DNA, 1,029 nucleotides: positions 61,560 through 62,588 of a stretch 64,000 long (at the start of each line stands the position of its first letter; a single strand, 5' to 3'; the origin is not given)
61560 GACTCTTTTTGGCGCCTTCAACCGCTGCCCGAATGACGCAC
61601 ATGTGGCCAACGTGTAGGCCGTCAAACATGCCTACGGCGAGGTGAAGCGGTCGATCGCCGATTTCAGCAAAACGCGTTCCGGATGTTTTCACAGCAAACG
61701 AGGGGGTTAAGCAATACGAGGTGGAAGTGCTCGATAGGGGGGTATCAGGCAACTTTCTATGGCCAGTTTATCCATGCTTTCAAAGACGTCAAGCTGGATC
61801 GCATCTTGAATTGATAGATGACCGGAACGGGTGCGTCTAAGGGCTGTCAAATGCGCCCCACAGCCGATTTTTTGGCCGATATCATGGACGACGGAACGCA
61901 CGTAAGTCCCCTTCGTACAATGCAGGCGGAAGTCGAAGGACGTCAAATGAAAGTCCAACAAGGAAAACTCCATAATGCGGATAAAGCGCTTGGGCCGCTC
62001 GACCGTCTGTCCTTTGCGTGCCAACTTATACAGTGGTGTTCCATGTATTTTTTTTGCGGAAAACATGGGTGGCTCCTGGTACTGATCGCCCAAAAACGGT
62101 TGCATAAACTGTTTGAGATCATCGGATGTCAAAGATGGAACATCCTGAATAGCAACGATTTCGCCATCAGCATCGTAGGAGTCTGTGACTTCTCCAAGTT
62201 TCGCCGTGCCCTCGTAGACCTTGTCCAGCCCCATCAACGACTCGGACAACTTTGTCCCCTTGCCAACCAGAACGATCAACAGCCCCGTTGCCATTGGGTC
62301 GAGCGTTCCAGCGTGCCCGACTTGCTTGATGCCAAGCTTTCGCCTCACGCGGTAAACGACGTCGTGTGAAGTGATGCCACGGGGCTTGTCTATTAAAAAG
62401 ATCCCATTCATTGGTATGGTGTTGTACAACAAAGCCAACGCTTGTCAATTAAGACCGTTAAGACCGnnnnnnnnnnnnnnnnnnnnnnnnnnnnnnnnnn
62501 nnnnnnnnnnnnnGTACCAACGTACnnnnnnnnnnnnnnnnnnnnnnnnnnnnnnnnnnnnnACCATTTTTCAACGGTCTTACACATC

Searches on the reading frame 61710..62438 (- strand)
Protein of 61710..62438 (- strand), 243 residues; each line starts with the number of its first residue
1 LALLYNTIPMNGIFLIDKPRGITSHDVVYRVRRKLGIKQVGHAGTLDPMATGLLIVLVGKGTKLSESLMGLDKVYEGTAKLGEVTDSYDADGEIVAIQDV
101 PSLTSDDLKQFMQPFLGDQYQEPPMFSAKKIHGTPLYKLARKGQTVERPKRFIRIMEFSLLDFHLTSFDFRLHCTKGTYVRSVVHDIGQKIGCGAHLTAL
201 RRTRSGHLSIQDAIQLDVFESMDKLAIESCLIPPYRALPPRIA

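Call 48: search_protein_families(library=pfam, proteins=[window:61710-62438:-], max_evalue=0.0001)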
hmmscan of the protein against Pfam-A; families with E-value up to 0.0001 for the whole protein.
window:61710-62438:- (243 aa): 2 families
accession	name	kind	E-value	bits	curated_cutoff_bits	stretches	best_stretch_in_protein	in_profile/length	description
PF01509.24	TruB_N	-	1.3e-52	178.6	27.3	1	32-180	1-149/149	TruB family pseudouridylate synthase (N terminal domain)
PF16198.10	TruB_C_2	-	4.4e-12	46.4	29.3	1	181-229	1-56/66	tRNA pseudouridylate synthase B C-terminal domain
